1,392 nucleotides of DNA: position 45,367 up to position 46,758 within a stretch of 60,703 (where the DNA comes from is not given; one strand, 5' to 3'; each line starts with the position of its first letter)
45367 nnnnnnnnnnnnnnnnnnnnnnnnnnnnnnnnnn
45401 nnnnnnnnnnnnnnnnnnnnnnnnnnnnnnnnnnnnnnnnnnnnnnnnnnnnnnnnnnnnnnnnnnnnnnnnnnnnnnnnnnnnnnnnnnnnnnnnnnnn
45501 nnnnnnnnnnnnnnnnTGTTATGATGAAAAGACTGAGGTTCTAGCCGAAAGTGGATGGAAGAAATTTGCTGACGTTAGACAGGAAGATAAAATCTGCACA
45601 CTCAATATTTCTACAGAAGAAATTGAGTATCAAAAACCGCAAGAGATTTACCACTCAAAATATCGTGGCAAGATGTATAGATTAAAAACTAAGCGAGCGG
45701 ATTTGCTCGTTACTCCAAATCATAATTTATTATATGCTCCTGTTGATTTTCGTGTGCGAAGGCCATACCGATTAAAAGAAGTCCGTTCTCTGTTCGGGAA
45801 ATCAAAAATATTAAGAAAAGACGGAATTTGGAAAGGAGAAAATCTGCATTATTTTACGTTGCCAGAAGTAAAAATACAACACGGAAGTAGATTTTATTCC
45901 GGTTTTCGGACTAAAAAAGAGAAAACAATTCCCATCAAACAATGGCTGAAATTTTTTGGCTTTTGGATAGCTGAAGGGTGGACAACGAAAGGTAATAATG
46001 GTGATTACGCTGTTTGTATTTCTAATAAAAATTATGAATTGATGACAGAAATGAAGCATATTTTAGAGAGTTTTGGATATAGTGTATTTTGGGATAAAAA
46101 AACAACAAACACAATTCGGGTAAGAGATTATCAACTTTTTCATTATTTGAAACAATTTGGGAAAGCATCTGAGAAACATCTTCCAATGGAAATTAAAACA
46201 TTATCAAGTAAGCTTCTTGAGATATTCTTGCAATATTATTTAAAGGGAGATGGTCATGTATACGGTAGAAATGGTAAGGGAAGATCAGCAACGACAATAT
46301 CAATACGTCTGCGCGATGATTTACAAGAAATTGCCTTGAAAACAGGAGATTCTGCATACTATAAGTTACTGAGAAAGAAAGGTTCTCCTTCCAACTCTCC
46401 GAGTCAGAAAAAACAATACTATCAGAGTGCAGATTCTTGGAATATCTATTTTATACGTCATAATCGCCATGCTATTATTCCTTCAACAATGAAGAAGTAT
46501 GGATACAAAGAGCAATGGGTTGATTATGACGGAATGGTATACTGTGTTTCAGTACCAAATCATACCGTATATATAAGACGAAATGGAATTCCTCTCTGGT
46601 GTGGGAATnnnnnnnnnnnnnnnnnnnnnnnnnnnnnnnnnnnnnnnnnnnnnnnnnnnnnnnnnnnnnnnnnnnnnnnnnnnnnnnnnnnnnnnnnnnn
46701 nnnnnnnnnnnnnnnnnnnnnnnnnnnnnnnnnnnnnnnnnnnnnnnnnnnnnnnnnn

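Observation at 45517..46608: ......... intein inserted in the conserved ETGLS|SDP block of an EndoQ-like PHP/Zn-ribbon nuclease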

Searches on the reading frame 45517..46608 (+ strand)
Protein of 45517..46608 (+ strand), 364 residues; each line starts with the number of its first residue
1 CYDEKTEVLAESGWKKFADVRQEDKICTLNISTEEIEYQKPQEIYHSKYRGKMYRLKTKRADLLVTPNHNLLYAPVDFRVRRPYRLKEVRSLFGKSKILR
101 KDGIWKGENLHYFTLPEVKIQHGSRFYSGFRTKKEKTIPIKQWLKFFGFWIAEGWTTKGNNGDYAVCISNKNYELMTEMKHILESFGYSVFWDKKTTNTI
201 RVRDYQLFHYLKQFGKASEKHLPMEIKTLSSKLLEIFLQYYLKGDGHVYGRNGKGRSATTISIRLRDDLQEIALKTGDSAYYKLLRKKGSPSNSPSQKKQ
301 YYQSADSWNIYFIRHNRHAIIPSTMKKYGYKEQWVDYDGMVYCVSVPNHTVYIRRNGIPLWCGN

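Call 4: search_protein_families(library=pfam, proteins=[window:45517-46608:+], max_evalue=1)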
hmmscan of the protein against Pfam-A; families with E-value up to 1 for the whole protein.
window:45517-46608:+ (364 aa): 4 families
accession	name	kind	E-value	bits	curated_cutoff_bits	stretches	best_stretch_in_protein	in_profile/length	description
PF14528.11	LAGLIDADG_3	-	2.2e-12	47.5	22.5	2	147-188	8-48/82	LAGLIDADG-like domain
PF14890.11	Intein_splicing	-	7.5e-07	29.5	35.8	1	10-358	4-151/155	Intein splicing domain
PF07833.16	Cu_amine_oxidN1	-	0.041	14.3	24.2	1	171-197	16-42/108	Copper amine oxidase N-terminal domain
PF08732.16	HIM1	-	0.078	13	28.7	1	168-241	37-110/169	HIM1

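Call 5: search_protein_families(library=ncbifam, proteins=[window:45517-46608:+], max_evalue=1)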
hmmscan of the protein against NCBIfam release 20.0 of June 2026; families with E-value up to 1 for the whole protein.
window:45517-46608:+ (364 aa): 5 families
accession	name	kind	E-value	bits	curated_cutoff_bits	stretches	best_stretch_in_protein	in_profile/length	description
NF011303.0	PRK14715.1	equivalog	5.7e-10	36.9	1585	1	97-284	1070-1264/1627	DNA-directed DNA polymerase II large subunit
TIGR01445.1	intein_Nterm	domain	2.8e-06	28.2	24.5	1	1-72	1-82/83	intein N-terminal splicing region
NF011491.0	PRK14898.1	equivalog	1.2e-05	23.5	783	1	146-257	243-360/860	DNA-directed RNA polymerase subunit A''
NF050041.1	rSAM_RiPP_TQQ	exception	0.034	14.1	50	1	224-236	4-16/36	TQQ cross-linked RaS-RiPP peptide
NF005852.0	PRK07773.1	equivalog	0.08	11.2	780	1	211-290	588-672/886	replicative DNA helicase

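Call 8: search_solved_structures(query=window:45517-46608:+, max_evalue=1, show_alignments=2)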
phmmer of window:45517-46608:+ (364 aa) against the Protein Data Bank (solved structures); distinct sequences matched with E-value up to 1: 10.
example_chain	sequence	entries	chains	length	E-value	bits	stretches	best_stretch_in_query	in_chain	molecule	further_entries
6zgq_A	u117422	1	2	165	0.015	17.6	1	6-74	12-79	AceL NrdHF-1-1 Intein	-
3ifj_A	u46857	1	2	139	0.054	15.7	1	7-65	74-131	Endonuclease PI-MtuI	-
3igd_A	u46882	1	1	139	0.16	14.2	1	7-65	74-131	Endonuclease PI-MtuI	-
2in0_A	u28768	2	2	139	0.17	14.1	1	7-65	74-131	Endonuclease PI-MtuI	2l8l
2in9_A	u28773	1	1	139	0.17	14.1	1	7-65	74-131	Endonuclease PI-MtuI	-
2in8_A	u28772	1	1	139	0.17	14.1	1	7-65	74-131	Endonuclease PI-MtuI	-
5k08_A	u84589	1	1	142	0.17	14.1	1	7-65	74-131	RecA mini intein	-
5i0a_A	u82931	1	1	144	0.17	14.1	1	7-65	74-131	Intein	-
3mqw_A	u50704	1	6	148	0.78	11.9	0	161-215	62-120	putative Endoribonuclease L-PSP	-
3m1x_A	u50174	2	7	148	0.78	11.9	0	161-215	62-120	putative Endoribonuclease L-PSP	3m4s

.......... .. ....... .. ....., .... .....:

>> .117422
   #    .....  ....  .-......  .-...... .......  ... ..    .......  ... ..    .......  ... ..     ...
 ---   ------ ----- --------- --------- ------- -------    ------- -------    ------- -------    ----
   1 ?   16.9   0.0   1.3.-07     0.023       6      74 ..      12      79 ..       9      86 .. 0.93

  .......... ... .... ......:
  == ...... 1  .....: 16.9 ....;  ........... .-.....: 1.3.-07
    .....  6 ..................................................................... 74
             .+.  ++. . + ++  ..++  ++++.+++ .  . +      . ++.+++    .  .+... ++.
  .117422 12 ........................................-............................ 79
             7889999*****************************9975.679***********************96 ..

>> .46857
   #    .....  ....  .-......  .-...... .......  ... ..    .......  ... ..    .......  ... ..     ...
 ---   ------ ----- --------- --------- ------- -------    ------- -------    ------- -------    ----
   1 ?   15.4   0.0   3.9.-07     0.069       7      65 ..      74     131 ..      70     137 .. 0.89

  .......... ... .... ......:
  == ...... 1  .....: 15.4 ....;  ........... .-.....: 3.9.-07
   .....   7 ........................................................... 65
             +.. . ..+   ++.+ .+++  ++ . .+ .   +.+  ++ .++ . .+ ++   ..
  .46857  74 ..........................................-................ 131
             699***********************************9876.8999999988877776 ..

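Call 28: search_protein_representatives(protein=window:45517-46608:+)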
Query: 364 residues. Proteins with E-value up to 0.001 (for the whole library): 9848; up to 1e-10: 5982; up to 1e-30: 1495. The best 150 are listed.
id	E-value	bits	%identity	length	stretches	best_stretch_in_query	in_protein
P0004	2.7e-191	651.9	76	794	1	1-364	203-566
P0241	3.1e-124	431.2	37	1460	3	1-358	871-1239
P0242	2.2e-120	418.6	41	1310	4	1-364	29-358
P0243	7.6e-120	416.8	56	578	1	1-364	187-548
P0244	5.9e-113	394.1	58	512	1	63-364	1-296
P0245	5.4e-101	354.7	36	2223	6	1-364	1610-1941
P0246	1.1e-98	347.1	39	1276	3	1-364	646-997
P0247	2.2e-96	339.6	35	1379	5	1-364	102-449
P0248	1.3e-90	320.6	35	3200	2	1-364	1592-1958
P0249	1.7e-90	320.2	37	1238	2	1-364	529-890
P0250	4.1e-90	318.9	34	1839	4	1-364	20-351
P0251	6.2e-87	308.5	33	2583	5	1-364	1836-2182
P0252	4.0e-86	305.8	32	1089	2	1-364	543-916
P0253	6.4e-85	301.8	32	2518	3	1-362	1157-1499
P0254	1.8e-84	300.4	30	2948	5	1-364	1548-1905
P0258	3.7e-81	289.4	46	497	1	1-364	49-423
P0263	2.5e-76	273.6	44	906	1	1-364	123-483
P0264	2.9e-76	273.4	44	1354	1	1-364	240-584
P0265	4.7e-76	272.7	43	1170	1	1-364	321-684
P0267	1.4e-75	271.1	44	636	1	1-364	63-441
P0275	1.3e-70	254.8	45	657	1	1-364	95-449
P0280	3.7e-70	253.3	48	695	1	1-364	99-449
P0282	1.1e-69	251.7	47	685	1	1-364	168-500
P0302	1.9e-62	227.9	30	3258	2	1-364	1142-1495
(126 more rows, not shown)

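Call 29: search_protein_families(library=pfam, proteins=[P0243, P0244, P0258, P0263, P0264, P0265, P0267, P0280, P0282, P0275], max_evalue=0.0001)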
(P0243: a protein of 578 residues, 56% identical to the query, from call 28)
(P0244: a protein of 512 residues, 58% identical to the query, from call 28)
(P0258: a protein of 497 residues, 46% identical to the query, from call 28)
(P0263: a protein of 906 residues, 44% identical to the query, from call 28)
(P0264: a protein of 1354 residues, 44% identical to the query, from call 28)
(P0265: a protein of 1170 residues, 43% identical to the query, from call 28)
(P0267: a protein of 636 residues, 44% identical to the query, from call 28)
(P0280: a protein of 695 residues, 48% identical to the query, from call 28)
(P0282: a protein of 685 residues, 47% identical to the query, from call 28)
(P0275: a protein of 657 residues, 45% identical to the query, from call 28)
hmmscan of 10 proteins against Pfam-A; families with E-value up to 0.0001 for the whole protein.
P0243 (578 aa): 1 family
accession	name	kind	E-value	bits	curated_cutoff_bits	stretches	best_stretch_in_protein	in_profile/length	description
PF14528.11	LAGLIDADG_3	-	7.3e-14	52.2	22.5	2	337-385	8-55/82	LAGLIDADG-like domain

P0244 (512 aa): 1 family
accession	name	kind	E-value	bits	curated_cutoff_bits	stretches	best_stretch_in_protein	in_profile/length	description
PF14528.11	LAGLIDADG_3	-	2e-11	44.4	22.5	0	173-226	10-63/82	LAGLIDADG-like domain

P0258 (497 aa): 1 family
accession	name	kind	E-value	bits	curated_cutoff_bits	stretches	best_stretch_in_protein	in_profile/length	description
PF14528.11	LAGLIDADG_3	-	2e-13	50.8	22.5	1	200-274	8-82/82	LAGLIDADG-like domain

P0263 (906 aa): 1 family
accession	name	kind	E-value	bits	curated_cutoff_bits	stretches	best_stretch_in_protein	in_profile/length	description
PF14528.11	LAGLIDADG_3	-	1.8e-08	34.9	22.5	1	354-411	6-60/82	LAGLIDADG-like domain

P0264 (1354 aa): 4 families
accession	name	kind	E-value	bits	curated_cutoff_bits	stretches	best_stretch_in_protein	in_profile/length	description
PF14528.11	LAGLIDADG_3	-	3.9e-27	94.8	22.5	2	872-946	4-76/82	LAGLIDADG-like domain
PF16203.11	ERCC3_RAD25_C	-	6.7e-14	52.2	27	1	1103-1199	60-158/248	ERCC3/RAD25/XPB C-terminal helicase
PF14890.11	Intein_splicing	-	2e-12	47.6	35.8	1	674-1017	37-155/155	Intein splicing domain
PF00271.37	Helicase_C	-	5.8e-05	23.7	23.5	0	1097-1183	9-106/110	Helicase conserved C-terminal domain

P0265 (1170 aa): 5 families
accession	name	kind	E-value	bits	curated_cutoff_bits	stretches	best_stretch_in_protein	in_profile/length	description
PF14890.11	Intein_splicing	-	3.2e-18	66.5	35.8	1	791-1137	35-155/155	Intein splicing domain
PF03237.21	Terminase_6N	-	1.8e-11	44.6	22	1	34-172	4-150/215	Terminase large subunit, T4likevirus-type, N-terminal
PF14528.11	LAGLIDADG_3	-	2.2e-08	34.7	22.5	0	1008-1068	7-67/82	LAGLIDADG-like domain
PF13403.11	Hint_2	-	3e-08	34.6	28.4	1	758-809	1-52/147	Hint domain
PF04466.19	Terminase_3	-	1.4e-05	25.2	23.2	1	87-170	66-150/201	Phage terminase large subunit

P0267 (636 aa): 2 families
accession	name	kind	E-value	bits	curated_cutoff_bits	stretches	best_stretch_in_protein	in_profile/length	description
PF01555.25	N6_N4_Mtase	-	1.5e-12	48.4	26.7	1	482-611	1-108/221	DNA methylase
PF14528.11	LAGLIDADG_3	-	1e-05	26.1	22.5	0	213-284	8-81/82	LAGLIDADG-like domain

P0280 (695 aa): 3 families
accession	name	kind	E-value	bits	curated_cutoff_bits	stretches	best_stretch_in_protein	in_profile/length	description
PF01555.25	N6_N4_Mtase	-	8.6e-19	68.8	26.7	1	42-97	160-215/221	DNA methylase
PF14528.11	LAGLIDADG_3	-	1.7e-11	44.7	22.5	1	345-418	12-79/82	LAGLIDADG-like domain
PF01170.24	UPF0020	-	1.2e-10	41.9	22.3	0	43-145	7-109/197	RMKL-like, methyltransferase domain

P0282 (685 aa): 1 family
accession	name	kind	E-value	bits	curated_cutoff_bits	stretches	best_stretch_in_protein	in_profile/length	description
PF14528.11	LAGLIDADG_3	-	1.2e-08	35.5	22.5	0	297-336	8-47/82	LAGLIDADG-like domain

P0275 (657 aa): 2 families
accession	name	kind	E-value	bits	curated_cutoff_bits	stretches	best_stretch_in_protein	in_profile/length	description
PF14528.11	LAGLIDADG_3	-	6.8e-13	49.1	22.5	1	330-390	10-74/82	LAGLIDADG-like domain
PF09414.15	RNA_ligase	-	2.5e-05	24.9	27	0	28-82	2-58/171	RNA ligase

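Call 34: predict_structure(alignment_id=A1)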
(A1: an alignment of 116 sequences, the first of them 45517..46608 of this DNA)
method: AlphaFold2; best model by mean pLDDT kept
length: 364 residues; sequences in the alignment: 116
mean_pLDDT: 92.6   pTM: 0.90
mean pLDDT of the five models: 92.6, 92.6, 92.4, 91.8, 91.4
residues with pLDDT >= 90: 293; 70-90: 61; 50-70: 10; < 50: 0
segments of 3 or more residues with pLDDT < 50: none
pLDDT, mean of each block of 10 residues (from residue 1): 97 96 98 96 97 96 96 92 94 95 95 96 80 96 98 90 88 94 97 89 95 88 96 97 82 83 96 95 93 66 89 87 93 97 97 97 91
secondary structure, 60 per line:
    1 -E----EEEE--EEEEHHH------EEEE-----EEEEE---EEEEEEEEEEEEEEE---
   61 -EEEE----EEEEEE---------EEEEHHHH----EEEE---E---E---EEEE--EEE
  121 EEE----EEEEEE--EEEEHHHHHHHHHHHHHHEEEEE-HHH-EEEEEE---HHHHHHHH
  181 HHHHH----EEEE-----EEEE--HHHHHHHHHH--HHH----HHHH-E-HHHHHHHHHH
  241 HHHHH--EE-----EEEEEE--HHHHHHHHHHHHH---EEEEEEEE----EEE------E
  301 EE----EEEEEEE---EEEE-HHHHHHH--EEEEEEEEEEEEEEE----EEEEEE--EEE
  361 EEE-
elements in order: E7-10 E13-16 E26-29 E35-39 E43-57 E62-65 E70-75 E85-88 H89-92 E97-100 E112-115 E118-123 E128-133 E136-139 H140-153 E154-158 E164-169 H173-185 E190-193 E199-202 H205-214 H224-227 H231-245 E255-260 H263-275 E279-286 E291-293 E300-302 E307-313 E317-320 H322-328 E331-345 E350-355 E358-363

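Call 37: find_related_loci(query=A1, collection=genome_contigs, flank=2500)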
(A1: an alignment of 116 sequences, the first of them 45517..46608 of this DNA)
Query A1 (364 aa) in genome_contigs; peptide patterns used: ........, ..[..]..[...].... (x = any residue, [..] = any of these).
81 stretches matched a pattern; 57 encode a relative of the query (tblastn E <= 1e-3); 52 distinct loci.
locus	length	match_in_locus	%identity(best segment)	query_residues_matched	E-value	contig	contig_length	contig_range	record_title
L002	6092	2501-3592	79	1-364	0e+0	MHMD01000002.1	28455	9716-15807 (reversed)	MAG: Candidatus Nealsonbacteria bacterium RIFCSPHIGHO2_02_FULL_43_13 rifcsphigho2_02_scaffold_12257, whole genome shotgu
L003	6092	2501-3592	78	1-364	0e+0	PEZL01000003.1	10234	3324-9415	MAG: Candidatus Tagabacteria bacterium CG09_land_8_20_14_0_10_41_14 CG09_land_8_20_14_0.10_scaffold_3482_c, whole genome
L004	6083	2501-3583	67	1-364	2e-171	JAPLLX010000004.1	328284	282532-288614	MAG: Candidatus Omnitrophota bacterium isolate LacPavin_0920_WC90_MAG_43_22 LacPavin_0920_WC90_scaffold_61939, whole gen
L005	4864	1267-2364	67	1-364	1e-174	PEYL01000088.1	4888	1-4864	MAG: Candidatus Portnoybacteria bacterium CG08_land_8_20_14_0_20_40_83 CG08_land_8_20_14_0.20_scaffold_18248_c, whole ge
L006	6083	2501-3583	66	1-364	4e-169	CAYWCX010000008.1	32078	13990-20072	MAG TPA_asm: uncultured Planctomycetales bacterium isolate SRP098346_co1_343 genome assembly, contig: NODE_926_length_32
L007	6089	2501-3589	68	1-364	4e-167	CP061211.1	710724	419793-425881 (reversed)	MAG: Candidatus Pacearchaeota archaeon isolate Pace33H chromosome, complete genome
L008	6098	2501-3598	66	1-364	5e-167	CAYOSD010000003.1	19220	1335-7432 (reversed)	MAG TPA_asm: uncultured Candidatus Saccharibacteria bacterium isolate SRP118108_co5_4 genome assembly, contig: NODE_2539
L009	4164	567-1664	66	1-364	9e-167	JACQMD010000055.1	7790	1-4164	MAG: Candidatus Roizmanbacteria bacterium isolate NC_groundwater_1220_Ag_S-0.1um_43_42 S_p1_S3_coassembly_k141_654585, w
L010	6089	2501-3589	64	1-364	7e-164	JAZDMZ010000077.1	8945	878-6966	MAG: Candidatus Aenigmatarchaeota archaeon isolate MEGAHIT-group-0.686 k141_20730391, whole genome shotgun sequence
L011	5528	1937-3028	64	1-364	3e-164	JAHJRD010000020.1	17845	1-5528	MAG: Nanoarchaeota archaeon isolate OS_PC_MetaG.mb.129 OS_PC_MetaG.mb.129_k141_137834, whole genome shotgun sequence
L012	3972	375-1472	63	1-364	4e-166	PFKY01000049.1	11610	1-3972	MAG: Candidatus Wolfebacteria bacterium CG_4_10_14_0_8_um_filter_39_64 CG_4_10_14_0.8_um_filter_scaffold_6708_c, whole g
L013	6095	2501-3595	63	1-364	3e-163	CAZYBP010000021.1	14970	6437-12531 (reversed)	MAG TPA_asm: uncultured Gammaproteobacteria bacterium isolate binchicken_co227_340 genome assembly, contig: NODE_7368_le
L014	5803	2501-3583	66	1-364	2e-163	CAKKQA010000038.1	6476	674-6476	Omnitrophica bacterium GWA2_41_15 isolate Hainich-Omni-XXI genome assembly, contig: Omni_Hai_XXI_Hain_H43_02um_R1_10133_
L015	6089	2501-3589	65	1-364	9e-162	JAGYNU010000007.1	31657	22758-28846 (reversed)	MAG: Candidatus Omnitrophota bacterium isolate M55B152 7, whole genome shotgun sequence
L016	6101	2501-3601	65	1-364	4e-160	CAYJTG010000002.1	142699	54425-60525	MAG TPA_asm: uncultured archaeon isolate ERP125453_co1_24 genome assembly, contig: NODE_39_length_142699_cov_19.874239,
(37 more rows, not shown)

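Call 38: fold_search(model_id=the predicted structure, library=pdb)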
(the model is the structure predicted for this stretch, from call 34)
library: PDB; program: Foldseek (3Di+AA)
matches with E <= 10: 627; with E <= 0.001: 52
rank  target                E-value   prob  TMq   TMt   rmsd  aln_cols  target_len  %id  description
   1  7qsu                  4.4e-15  1.00  0.61  0.61   8.3       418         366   16  Crystal structure of homing endonuclease-associated TliVMA intein (C1A, d333-339) (released 2022-03-30)
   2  2cw7                  2.4e-14  1.00  0.62  0.45   9.9       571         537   13  Crystal structure of intein homing endonuclease II (released 2006-04-18)
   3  7qss                  6.6e-14  1.00  0.63  0.55   7.9       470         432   15  Crystal structure of homing endonuclease-associated TliVMA intein (C1A) (released 2022-03-30)
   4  7qst                  9.3e-14  1.00  0.59  0.60   8.2       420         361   14  Crystal structure of homing endonuclease-associated PhoVMA intein (C1A) (released 2022-03-30)
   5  1lws_A                8.9e-12  1.00  0.53  0.47  19.8       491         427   10  Crystal structure of the intein homing endonuclease PI-SceI bound to its recognition sequence (released 2002-09-27)
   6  1vde_A                8.9e-12  1.00  0.51  0.45  19.7       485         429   12  PI-SCEI, A HOMING ENDONUCLEASE WITH PROTEIN SPLICING ACTIVITY (released 1998-04-08)
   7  1lwt_A                1.9e-11  1.00  0.53  0.44  20.7       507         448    9  Crystal structure of the intein homing endonuclease PI-SceI bound to its substrate DNA (Ca2+ free) (released 2002-09-27)
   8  1ef0_A                2.6e-11  1.00  0.53  0.47  19.0       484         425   10  CRYSTAL STRUCTURE OF PI-SCEI MINIPRECURSOR (released 2000-06-07)
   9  1dq3                  5.7e-11  1.00  0.60  0.49   7.2       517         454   12  CRYSTAL STRUCTURE OF AN ARCHAEAL INTEIN-ENCODED HOMING ENDONUCLEASE PI-PFUI (released 2000-07-05)
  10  1vde_B                6.8e-11  1.00  0.53  0.47  19.0       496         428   11  PI-SCEI, A HOMING ENDONUCLEASE WITH PROTEIN SPLICING ACTIVITY (released 1998-04-08)
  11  1um2_B                1.6e-10  1.00  0.54  0.48  21.8       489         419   11  Crystal Structure of the Vma1-Derived Endonuclease with the Ligated Extein Segment (released 2004-09-22)
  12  1dfa                  2.0e-10  1.00  0.50  0.46  19.6       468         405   12  CRYSTAL STRUCTURE OF PI-SCEI IN C2 SPACE GROUP (released 1999-12-08)
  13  1jva_A                2.3e-10  1.00  0.50  0.44  20.3       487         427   10  CRYSTAL STRUCTURE OF THE VMA1-DERIVED ENDONUCLEASE BEARING THE N AND C EXTEIN PROPEPTIDES (released 2002-08-29)
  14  1jva_B                4.1e-10  1.00  0.52  0.45  22.2       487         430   10  CRYSTAL STRUCTURE OF THE VMA1-DERIVED ENDONUCLEASE BEARING THE N AND C EXTEIN PROPEPTIDES (released 2002-08-29)
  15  1ef0_B                6.8e-10  1.00  0.50  0.47  19.8       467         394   12  CRYSTAL STRUCTURE OF PI-SCEI MINIPRECURSOR (released 2000-06-07)
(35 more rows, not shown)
